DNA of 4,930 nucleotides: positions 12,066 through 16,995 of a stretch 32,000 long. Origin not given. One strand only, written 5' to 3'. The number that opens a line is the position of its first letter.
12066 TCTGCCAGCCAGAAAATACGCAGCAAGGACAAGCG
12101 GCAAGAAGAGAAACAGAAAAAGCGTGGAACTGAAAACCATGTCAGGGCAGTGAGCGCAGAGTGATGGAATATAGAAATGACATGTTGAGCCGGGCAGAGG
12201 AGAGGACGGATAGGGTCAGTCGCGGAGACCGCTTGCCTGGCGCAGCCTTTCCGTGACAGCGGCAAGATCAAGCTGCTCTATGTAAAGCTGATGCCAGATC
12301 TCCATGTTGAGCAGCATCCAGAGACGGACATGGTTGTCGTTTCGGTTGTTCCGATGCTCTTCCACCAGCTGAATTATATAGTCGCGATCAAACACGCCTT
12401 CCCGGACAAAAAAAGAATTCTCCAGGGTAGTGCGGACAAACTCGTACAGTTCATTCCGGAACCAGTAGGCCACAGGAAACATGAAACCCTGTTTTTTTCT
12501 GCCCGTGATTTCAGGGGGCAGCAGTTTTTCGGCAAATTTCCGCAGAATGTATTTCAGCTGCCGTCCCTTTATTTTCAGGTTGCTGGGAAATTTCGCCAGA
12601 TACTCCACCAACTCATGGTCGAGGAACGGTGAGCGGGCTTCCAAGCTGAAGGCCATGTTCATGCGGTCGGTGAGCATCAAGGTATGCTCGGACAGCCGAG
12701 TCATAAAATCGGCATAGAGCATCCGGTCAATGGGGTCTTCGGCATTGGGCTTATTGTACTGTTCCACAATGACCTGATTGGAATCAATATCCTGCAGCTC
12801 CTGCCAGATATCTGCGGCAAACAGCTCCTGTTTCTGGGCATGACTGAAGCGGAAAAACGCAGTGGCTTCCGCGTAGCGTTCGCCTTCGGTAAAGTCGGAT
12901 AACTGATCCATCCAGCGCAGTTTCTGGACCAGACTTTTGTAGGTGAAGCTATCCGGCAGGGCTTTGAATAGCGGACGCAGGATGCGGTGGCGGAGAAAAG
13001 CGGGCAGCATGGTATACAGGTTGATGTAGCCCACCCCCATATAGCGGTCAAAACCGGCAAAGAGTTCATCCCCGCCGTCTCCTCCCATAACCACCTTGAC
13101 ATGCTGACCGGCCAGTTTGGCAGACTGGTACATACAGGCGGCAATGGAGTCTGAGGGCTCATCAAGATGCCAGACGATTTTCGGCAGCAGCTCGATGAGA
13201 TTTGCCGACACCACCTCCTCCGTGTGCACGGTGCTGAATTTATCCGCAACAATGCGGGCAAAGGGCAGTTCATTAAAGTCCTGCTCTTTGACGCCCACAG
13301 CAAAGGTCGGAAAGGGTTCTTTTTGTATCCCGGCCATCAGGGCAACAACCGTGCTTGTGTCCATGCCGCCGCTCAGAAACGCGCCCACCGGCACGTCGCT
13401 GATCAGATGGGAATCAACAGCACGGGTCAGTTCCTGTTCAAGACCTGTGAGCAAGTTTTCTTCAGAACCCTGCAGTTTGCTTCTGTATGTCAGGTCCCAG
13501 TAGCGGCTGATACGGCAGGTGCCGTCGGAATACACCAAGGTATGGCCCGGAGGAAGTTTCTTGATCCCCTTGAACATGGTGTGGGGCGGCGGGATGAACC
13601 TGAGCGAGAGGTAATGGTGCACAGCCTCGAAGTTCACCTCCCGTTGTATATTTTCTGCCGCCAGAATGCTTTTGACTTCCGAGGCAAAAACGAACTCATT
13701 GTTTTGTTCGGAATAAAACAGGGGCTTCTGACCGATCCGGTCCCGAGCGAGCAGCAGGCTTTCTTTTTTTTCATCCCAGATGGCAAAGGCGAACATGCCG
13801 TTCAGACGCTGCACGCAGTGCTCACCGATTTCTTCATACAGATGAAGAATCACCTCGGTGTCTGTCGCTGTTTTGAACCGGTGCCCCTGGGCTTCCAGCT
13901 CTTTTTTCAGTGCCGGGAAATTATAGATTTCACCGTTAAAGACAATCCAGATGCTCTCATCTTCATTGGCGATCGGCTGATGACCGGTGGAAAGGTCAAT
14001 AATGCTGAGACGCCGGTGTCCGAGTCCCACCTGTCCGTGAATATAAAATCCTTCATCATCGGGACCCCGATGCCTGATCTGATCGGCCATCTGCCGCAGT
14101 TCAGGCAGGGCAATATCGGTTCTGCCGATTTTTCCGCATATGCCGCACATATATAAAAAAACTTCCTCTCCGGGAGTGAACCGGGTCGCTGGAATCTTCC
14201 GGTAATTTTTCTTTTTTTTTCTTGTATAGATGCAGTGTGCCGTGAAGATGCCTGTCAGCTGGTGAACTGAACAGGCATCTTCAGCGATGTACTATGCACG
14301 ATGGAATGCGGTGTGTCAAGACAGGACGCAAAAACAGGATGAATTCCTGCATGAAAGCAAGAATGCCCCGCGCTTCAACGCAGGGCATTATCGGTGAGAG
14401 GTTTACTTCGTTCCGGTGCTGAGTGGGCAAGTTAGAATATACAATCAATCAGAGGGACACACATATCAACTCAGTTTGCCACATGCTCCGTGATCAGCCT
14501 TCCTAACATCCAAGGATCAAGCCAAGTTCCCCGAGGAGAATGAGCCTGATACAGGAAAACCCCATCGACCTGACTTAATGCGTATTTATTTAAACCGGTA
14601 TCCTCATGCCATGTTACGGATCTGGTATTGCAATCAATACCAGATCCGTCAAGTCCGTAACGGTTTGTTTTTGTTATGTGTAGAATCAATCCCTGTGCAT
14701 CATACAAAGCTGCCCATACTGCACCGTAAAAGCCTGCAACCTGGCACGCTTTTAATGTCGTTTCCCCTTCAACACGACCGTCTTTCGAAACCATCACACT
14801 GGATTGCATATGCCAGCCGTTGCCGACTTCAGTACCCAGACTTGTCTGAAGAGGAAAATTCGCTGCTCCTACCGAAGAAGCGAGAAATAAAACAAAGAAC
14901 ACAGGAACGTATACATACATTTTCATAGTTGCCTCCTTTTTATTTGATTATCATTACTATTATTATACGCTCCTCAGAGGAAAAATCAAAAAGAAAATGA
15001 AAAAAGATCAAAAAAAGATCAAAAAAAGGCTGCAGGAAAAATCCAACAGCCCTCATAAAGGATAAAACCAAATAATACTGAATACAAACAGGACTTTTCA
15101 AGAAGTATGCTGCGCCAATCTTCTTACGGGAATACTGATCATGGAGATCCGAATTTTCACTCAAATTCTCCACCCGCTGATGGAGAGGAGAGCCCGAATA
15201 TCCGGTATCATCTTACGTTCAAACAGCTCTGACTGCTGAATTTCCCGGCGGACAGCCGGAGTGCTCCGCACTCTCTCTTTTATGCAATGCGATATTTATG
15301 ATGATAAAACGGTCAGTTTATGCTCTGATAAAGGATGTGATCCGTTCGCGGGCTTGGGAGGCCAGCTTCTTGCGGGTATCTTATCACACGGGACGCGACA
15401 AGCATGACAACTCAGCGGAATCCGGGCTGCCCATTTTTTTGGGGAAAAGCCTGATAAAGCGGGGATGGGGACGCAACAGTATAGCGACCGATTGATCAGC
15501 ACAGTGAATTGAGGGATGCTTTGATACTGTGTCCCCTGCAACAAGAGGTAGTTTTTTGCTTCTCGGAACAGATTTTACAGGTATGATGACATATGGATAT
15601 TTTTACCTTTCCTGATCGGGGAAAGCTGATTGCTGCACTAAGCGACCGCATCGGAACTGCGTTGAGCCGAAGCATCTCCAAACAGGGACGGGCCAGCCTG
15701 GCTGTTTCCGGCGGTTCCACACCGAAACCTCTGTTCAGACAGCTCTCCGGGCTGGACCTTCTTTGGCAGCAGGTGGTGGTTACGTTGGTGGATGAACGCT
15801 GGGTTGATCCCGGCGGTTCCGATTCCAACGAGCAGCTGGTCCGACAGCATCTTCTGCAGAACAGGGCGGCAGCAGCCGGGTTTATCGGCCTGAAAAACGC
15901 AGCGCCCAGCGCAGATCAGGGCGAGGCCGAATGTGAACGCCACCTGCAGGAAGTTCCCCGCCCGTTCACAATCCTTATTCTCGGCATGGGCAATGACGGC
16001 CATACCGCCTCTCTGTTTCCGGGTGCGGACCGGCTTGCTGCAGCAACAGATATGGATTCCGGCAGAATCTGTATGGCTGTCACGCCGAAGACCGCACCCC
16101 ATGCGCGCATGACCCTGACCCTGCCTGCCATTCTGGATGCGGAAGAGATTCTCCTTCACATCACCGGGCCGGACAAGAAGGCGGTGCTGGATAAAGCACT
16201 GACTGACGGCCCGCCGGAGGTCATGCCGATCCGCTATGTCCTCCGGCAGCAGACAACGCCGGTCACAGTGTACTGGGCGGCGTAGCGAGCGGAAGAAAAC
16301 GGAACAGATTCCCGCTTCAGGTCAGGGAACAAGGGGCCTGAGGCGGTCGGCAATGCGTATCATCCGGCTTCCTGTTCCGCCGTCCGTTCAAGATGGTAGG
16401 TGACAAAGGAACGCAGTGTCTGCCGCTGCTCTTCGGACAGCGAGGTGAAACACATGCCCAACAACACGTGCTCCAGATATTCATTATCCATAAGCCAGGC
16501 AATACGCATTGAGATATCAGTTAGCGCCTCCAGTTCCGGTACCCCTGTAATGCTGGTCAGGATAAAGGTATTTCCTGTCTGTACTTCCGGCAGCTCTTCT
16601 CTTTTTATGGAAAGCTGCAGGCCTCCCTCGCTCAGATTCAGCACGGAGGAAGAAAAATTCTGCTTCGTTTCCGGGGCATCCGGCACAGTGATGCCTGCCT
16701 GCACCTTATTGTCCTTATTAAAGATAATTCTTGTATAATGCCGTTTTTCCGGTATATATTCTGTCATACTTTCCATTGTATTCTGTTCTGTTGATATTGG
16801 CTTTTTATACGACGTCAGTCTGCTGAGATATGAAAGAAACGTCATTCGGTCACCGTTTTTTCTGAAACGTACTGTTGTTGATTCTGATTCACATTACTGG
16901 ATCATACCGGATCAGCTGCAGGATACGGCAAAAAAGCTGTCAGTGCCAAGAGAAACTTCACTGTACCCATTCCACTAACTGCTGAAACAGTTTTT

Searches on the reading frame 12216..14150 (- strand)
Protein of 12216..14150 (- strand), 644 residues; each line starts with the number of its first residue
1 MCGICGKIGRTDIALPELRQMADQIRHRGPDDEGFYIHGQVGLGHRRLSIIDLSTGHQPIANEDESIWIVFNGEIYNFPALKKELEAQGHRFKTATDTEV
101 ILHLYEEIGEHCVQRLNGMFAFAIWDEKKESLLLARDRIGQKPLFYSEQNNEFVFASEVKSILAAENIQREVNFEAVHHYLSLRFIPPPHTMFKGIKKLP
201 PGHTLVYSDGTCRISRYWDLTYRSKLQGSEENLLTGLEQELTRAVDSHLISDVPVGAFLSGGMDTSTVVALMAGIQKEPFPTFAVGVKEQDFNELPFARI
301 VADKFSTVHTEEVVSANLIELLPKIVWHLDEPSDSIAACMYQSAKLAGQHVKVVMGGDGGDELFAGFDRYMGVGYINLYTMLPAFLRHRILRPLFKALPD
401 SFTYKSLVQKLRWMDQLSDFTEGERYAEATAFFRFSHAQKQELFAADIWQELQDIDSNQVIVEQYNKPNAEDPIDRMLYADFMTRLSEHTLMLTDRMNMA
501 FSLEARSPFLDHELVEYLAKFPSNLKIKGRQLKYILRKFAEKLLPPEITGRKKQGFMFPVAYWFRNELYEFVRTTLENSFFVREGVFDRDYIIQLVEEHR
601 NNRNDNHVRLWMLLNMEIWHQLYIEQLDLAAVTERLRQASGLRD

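Call 7: search_protein_families(library=pfam, proteins=[window:12216-14150:-], max_evalue=0.01)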
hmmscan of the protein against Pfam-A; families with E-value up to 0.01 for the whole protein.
window:12216-14150:- (644 aa): 4 families
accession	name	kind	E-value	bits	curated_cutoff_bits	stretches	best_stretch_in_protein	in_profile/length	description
PF00733.27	Asn_synthase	-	4.9e-92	309.7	21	1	237-621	2-354/354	Asparagine synthase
PF13537.11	GATase_7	-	2.6e-51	173.2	25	1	45-164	1-123/123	Glutamine amidotransferase domain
PF13522.11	GATase_6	-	2.9e-49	166.8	27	1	30-158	1-130/130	Glutamine amidotransferase domain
PF12481.13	DUF3700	-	1.6e-07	31.5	27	1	65-162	75-175/228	Aluminium induced protein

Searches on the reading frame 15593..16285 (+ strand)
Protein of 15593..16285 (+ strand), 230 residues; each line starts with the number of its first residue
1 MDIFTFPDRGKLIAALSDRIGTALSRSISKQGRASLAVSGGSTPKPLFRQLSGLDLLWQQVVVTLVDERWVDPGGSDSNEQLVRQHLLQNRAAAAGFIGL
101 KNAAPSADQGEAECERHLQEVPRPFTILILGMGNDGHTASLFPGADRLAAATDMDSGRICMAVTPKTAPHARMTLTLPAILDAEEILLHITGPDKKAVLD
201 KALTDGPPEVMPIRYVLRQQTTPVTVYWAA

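Call 7: search_protein_families(library=pfam, proteins=[window:15593-16285:+], max_evalue=0.01)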
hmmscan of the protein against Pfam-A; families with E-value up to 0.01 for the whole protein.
window:15593-16285:+ (230 aa): 1 family
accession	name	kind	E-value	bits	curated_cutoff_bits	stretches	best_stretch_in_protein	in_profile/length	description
PF01182.26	Glucosamine_iso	-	3.3e-56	191.1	27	1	8-220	2-220/225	Glucosamine-6-phosphate isomerases/6-phosphogluconolactonase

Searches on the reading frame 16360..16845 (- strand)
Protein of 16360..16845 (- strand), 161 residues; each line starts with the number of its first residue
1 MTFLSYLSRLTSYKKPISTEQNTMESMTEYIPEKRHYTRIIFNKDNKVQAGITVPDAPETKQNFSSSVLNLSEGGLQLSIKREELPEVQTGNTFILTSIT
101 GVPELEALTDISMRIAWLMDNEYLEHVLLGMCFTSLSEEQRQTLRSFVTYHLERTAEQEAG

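Call 7: search_protein_families(library=pfam, proteins=[window:16360-16845:-], max_evalue=0.01)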
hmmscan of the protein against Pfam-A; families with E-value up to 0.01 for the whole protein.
window:16360-16845:- (161 aa): 1 family
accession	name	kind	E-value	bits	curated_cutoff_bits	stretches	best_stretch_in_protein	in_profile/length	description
PF07238.19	PilZ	-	8.6e-09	36.1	22.5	1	34-148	2-100/102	PilZ domain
